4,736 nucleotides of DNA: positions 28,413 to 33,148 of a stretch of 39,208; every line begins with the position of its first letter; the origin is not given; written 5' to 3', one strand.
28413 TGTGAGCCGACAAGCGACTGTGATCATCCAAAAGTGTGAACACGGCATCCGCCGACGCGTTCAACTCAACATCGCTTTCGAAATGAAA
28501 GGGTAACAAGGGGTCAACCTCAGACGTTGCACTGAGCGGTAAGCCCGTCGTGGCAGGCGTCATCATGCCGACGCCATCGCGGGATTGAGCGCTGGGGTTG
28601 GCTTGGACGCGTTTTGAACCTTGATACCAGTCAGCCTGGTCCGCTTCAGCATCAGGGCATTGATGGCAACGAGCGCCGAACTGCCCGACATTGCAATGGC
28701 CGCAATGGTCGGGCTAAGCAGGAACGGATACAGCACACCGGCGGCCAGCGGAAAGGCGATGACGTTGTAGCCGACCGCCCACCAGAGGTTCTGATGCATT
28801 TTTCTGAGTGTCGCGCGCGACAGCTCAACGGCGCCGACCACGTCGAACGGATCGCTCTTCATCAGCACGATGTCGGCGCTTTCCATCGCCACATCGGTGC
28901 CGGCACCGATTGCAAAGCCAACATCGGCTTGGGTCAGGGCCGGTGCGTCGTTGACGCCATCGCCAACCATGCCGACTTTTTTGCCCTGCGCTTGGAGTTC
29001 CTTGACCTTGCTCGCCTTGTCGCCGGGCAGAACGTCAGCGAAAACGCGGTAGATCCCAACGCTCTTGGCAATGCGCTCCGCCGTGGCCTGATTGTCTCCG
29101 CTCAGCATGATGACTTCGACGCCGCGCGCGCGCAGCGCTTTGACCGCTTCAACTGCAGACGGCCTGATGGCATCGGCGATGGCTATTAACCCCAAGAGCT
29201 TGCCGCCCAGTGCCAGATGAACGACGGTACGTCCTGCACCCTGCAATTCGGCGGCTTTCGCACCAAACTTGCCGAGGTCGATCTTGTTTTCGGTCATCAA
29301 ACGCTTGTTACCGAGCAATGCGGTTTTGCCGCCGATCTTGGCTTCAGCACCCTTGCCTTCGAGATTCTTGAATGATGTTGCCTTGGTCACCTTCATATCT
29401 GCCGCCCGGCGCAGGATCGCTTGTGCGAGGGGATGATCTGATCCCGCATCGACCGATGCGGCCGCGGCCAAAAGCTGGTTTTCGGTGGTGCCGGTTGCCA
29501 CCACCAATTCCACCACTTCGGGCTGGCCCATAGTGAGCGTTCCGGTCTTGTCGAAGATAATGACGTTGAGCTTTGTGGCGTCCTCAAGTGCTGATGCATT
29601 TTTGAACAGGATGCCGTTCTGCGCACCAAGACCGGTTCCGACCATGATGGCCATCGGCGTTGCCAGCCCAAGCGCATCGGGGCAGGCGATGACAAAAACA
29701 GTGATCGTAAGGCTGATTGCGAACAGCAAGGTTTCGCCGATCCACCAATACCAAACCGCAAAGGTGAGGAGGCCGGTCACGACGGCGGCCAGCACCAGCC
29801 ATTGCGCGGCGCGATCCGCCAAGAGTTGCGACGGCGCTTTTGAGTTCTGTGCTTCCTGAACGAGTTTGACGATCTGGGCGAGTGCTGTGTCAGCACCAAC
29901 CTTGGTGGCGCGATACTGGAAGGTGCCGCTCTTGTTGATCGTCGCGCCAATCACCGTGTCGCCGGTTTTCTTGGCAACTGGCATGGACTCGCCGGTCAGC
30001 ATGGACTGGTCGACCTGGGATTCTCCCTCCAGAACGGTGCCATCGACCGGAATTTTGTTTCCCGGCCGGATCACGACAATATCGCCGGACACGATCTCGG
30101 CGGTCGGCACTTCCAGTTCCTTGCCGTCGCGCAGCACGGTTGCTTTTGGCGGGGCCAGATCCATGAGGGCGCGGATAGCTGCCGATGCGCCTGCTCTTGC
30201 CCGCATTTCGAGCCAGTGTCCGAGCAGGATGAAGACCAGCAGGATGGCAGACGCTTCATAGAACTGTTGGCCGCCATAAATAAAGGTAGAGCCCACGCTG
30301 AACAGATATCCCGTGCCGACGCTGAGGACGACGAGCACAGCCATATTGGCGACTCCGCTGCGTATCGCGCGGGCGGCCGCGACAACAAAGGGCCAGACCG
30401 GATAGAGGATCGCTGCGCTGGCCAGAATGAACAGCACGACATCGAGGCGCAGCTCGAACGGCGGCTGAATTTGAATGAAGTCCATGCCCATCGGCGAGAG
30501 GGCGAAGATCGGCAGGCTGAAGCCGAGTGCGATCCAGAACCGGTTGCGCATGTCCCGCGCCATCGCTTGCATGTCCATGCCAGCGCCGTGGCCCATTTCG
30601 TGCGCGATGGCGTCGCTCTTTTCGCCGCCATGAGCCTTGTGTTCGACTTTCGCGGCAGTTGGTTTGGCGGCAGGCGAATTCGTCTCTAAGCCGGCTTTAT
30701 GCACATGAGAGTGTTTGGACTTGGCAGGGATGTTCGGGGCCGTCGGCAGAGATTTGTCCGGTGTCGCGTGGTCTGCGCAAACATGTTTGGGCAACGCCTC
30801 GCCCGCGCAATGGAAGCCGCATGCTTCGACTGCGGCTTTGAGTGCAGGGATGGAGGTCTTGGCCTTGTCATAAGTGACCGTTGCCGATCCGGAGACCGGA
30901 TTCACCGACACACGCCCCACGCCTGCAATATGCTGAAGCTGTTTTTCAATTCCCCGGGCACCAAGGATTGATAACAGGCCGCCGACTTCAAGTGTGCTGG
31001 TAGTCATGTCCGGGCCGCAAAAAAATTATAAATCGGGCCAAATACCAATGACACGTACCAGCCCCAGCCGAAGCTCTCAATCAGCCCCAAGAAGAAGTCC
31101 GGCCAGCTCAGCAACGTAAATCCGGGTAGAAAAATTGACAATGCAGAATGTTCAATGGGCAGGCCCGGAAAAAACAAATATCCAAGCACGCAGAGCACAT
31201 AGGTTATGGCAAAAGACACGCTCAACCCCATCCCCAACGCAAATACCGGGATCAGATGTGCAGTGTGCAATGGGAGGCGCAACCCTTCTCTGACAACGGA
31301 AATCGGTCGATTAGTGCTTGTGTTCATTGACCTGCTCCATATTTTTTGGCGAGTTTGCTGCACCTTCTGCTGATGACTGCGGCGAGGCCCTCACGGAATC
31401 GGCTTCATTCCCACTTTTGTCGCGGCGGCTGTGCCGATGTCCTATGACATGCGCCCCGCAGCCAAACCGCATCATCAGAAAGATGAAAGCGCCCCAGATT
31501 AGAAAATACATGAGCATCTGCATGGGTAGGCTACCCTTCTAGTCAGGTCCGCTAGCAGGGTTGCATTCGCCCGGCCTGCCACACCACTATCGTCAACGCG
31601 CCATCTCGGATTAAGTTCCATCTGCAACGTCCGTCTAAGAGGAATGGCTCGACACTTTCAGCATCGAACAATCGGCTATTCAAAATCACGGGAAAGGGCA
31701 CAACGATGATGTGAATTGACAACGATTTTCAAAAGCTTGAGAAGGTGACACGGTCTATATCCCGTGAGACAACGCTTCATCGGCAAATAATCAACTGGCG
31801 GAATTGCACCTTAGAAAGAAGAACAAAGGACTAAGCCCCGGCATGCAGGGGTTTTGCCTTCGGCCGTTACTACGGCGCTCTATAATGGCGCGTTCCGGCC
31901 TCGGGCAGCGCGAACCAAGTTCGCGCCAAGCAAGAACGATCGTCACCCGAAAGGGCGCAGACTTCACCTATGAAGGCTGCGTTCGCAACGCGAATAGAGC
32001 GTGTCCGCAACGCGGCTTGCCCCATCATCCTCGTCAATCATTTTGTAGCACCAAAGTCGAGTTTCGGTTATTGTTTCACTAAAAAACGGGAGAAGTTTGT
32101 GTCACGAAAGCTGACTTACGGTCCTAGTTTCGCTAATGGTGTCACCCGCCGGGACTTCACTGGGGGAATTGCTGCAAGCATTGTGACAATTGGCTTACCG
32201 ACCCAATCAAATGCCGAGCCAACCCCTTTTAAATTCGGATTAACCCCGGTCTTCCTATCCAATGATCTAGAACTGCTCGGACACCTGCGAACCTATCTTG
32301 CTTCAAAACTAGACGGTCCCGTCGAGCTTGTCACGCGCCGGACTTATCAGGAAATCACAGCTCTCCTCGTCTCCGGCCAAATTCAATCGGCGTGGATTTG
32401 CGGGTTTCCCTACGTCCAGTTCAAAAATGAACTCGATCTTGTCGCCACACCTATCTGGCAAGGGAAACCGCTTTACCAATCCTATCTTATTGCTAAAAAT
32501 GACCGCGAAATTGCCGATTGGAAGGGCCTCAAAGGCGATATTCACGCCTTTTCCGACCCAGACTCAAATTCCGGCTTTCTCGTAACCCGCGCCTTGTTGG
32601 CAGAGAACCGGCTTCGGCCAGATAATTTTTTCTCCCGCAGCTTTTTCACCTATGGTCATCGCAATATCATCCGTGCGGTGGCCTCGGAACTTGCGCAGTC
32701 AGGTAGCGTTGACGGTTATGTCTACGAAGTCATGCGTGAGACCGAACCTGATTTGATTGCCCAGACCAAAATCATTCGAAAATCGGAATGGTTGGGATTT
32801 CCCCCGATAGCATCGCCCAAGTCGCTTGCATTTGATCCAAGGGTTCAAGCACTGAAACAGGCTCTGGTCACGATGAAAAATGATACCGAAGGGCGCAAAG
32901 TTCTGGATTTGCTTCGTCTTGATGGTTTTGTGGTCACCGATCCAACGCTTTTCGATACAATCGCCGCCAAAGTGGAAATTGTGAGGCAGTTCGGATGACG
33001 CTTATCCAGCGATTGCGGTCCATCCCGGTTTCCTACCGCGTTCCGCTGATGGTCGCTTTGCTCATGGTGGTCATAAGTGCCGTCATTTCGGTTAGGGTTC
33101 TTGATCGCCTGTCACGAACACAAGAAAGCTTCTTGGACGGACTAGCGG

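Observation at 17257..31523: Two convergent, translationally coupled gene chains fuse copper-handling genes to a 6PGDH / phosphoketolase / acetate kinase module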

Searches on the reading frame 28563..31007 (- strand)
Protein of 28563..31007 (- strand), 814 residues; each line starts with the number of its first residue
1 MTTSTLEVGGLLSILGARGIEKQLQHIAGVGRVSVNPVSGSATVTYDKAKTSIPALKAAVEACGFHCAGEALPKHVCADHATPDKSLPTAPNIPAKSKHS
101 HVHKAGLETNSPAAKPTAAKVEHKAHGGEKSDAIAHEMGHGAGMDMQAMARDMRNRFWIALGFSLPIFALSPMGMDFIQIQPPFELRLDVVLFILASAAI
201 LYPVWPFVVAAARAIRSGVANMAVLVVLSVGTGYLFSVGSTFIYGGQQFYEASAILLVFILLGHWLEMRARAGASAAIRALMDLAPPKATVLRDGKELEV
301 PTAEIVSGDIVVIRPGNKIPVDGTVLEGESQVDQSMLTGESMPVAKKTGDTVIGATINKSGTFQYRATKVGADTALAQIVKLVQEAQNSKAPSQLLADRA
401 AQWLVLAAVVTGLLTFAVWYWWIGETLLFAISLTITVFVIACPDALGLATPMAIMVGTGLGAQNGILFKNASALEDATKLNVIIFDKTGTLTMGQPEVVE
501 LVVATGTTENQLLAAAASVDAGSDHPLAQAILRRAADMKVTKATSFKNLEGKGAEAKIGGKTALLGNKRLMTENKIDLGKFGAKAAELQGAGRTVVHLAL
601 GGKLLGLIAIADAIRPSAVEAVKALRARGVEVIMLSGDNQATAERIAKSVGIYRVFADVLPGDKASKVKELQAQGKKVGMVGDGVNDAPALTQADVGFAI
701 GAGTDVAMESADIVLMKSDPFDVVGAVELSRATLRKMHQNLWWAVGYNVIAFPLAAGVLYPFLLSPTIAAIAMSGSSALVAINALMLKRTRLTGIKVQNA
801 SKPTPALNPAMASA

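Call 5: search_protein_families(library=pfam, proteins=[window:28563-31007:-], max_evalue=0.01)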
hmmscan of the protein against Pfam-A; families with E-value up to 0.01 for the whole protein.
window:28563-31007:- (814 aa): 6 families
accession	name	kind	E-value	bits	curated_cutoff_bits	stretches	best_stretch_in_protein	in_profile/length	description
PF00122.25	E1-E2_ATPase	-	4e-58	196.3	28.1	1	284-463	2-180/181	E1-E2 ATPase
PF00702.32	Hydrolase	-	8.3e-38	131.1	26.4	1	481-695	2-191/191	haloacid dehalogenase-like hydrolase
PF00403.32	HMA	-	1.3e-07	32.3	24.8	1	19-66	15-62/62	Heavy-metal-associated domain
PF12710.13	HAD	-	1.2e-06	29.5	27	1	613-691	85-188/189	haloacid dehalogenase-like hydrolase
PF08282.18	Hydrolase_3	-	2.7e-05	24.5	20.9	1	669-719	197-247/255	haloacid dehalogenase-like hydrolase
PF19991.5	HMA_2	-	0.0016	18.9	30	1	18-59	33-74/154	Heavy metal associated domain 2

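Call 35: search_protein_families(library=ncbifam, proteins=[window:28563-31007:-], max_evalue=0.001)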
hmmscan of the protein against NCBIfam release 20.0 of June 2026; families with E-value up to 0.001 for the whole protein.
window:28563-31007:- (814 aa): 30 families (the best 25 are shown)
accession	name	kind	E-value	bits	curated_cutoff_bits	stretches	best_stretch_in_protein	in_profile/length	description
TIGR01525.1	ATPase-IB_hvy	subfamily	3.6e-188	626.9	346.25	1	222-787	1-560/560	heavy metal translocating P-type ATPase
TIGR01511.1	ATPase-IB1_Cu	subfamily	2e-181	604.6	397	1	206-788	4-542/542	copper-translocating P-type ATPase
NF007952.0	PRK10671.1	equivalog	4.1e-164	547.9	1316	1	149-789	185-833/838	copper-exporting P-type ATPase CopA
TIGR01512.1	ATPase-IB2_Cd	subfamily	1.2e-124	416.7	313.5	2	248-570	16-306/494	cadmium family heavy metal-translocating P-type ATPase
NF008262.1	PRK11033.1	equivalog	1e-112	378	1005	1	187-790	145-730/731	zinc/cadmium/mercury/lead-transporting ATPase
NF033775.1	P_type_ZntA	exception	3.7e-102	342.9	1240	1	198-790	158-731/732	Zn(II)/Cd(II)/Pb(II) translocating P-type ATPase ZntA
TIGR01494.1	ATPase_P-type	subfamily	1.3e-97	327.2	62.3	1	256-773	2-478/478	HAD-IC family P-type ATPase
TIGR01647.1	ATPase-IIIA_H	equivalog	3.4e-67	227.2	615.5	3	250-550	55-357/755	plasma-membrane proton-efflux P-type ATPase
TIGR01497.1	kdpB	equivalog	3.3e-56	190.7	527.9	1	261-772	78-596/675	potassium-transporting ATPase subunit KdpB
NF010609.0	PRK14010.1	equivalog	6.2e-50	170.1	1323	1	256-734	72-562/673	K(+)-transporting ATPase subunit B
TIGR01517.1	ATPase-IIB_Ca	equivalog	1.6e-45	155.7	507.05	3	241-517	110-397/882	calcium-translocating P-type ATPase, PMCA-type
TIGR01116.1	ATPase-IIA1_Ca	equivalog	2.9e-44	151.4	703.4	2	604-748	457-616/799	calcium-translocating P-type ATPase, SERCA-type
TIGR01522.1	ATPase-IIA2_Ca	equivalog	8.6e-44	149.5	798.3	3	275-502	105-341/854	calcium-transporting P-type ATPase, PMR1-type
TIGR01657.1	P-ATPase-V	hypoth_equivalog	1.9e-40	138.3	618.25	4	234-347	177-291/1055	ATP13A2 family polyamine export P-type ATPase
TIGR01106.1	ATPase-IIC_X-K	subfamily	4.7e-38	130.7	946.1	3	249-502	104-366/997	Na,H/K antiporter P-type ATPase subunit alpha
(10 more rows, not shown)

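Call 75: find_related_loci(query=window:28563-31007:-, collection=metagenome_contigs, flank=10000)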
Query window:28563-31007:- (814 aa) in metagenome_contigs; peptide patterns used: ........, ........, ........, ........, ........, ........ (x = any residue, [..] = any of these).
600 stretches matched a pattern (row limit reached: there are more); 536 encode a relative of the query (tblastn E <= 1e-3); the best 80 are kept; 80 distinct loci.
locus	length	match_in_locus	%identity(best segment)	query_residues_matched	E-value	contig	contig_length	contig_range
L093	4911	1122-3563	83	1-814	0e+0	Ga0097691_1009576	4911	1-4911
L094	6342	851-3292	82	1-814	0e+0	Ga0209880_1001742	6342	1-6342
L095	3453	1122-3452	86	1-777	0e+0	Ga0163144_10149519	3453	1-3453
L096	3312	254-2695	82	1-814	0e+0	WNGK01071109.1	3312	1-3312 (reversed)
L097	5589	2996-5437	81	1-814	0e+0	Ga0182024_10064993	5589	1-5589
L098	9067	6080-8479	82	1-801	0e+0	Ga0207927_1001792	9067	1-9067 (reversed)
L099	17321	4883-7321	81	1-813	0e+0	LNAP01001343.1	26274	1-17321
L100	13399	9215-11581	83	1-796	0e+0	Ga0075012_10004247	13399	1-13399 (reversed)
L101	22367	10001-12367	83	1-796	0e+0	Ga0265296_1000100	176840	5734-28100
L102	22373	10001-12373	82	1-795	0e+0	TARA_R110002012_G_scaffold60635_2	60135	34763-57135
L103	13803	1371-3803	80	1-813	0e+0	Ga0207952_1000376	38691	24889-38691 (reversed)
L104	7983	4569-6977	78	1-810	0e+0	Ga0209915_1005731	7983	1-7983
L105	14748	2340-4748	78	1-810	0e+0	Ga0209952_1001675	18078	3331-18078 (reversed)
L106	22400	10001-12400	78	4-811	0e+0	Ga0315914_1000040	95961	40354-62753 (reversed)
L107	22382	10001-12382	80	1-795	0e+0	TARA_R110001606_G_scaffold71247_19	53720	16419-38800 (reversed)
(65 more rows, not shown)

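Call 80: search_protein_families(library=pfam, proteins=[L101:8832-9890:+, L101:12202-13695:+, L101:7969-8799:-, L101:15205-15867:-], max_evalue=0.01)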
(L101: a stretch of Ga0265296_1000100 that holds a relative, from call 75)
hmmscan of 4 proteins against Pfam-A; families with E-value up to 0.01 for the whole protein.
L101:8832-9890:+ (352 aa): 5 families
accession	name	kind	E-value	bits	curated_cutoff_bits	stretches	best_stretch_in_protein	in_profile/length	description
PF02800.25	Gp_dh_C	-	2.5e-08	34.1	24.4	1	184-298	45-154/158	Glyceraldehyde 3-phosphate dehydrogenase, C-terminal domain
PF01113.26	DapB_N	-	9.7e-07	29.4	25.6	1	5-110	1-96/124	Dihydrodipicolinate reductase, N-terminus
PF00044.30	Gp_dh_N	-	2.4e-06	28.2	31.7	1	5-45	1-40/101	Glyceraldehyde 3-phosphate dehydrogenase, NAD binding domain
PF03447.22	NAD_binding_3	-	6.2e-05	24.1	24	1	11-101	1-78/116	Homoserine dehydrogenase, NAD binding domain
PF02826.25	2-Hacid_dh_C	-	0.0029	17.4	25.1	0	6-39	38-70/178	D-isomer specific 2-hydroxyacid dehydrogenase, NAD binding domain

L101:12202-13695:+ (497 aa): 2 families
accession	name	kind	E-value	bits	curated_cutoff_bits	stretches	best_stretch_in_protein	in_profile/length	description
PF07690.21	MFS_1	-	1.7e-30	106.5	33.4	2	90-312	1-213/347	Major Facilitator Superfamily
PF00083.30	Sugar_tr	-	0.00035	20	22.3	1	107-271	25-184/452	Sugar (and other) transporter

L101:7969-8799:- (276 aa): 3 families
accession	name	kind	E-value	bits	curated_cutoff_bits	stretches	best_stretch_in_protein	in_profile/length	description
PF00702.32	Hydrolase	-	4.5e-21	76.6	26.4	1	48-231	3-191/191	haloacid dehalogenase-like hydrolase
PF13419.12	HAD_2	-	1.7e-13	51.5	23.8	1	50-237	2-178/178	Haloacid dehalogenase-like hydrolase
PF13242.12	Hydrolase_like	-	4.6e-06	26.9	22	1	193-260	3-74/75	HAD-hyrolase-like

L101:15205-15867:- (220 aa): 1 family
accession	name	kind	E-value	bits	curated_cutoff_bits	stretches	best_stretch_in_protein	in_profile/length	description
PF20334.3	DUF6629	-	3.1e-12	47.1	27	1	4-197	17-196/209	Family of unknown function (DUF6629)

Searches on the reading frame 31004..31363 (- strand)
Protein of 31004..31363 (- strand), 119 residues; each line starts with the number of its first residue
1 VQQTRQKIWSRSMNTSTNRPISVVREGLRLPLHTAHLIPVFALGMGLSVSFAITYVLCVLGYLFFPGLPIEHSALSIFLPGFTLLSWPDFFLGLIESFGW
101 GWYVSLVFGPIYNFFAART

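Call 5: search_protein_families(library=pfam, proteins=[window:31004-31363:-], max_evalue=0.01)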
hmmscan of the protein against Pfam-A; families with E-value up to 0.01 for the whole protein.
window:31004-31363:- (119 aa): 1 family
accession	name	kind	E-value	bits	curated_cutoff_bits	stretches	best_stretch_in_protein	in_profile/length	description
PF18926.5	DUF5676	-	4.7e-09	37.4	27.6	1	43-114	5-81/82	2TM family of unknown function (DUF5676)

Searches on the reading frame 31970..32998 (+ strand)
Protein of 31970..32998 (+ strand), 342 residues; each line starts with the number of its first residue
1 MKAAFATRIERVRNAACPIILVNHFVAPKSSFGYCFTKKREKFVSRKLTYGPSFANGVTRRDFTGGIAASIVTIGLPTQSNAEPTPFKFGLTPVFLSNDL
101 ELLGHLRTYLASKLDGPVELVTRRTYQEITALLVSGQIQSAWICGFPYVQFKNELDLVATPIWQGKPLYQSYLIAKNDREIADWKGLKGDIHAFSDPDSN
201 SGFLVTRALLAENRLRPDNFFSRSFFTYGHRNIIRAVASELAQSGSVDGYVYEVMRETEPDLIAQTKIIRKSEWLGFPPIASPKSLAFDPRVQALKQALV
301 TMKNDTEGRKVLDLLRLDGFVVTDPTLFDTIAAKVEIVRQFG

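Call 7: search_protein_families(library=pfam, proteins=[window:31970-32998:+], max_evalue=0.001)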
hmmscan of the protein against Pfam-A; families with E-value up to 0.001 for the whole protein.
window:31970-32998:+ (342 aa): 1 family
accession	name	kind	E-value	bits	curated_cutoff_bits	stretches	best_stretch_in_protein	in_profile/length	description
PF12974.12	Phosphonate-bd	-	2.2e-49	168.5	27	1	89-325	1-239/242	ABC transporter, phosphonate, periplasmic substrate-binding protein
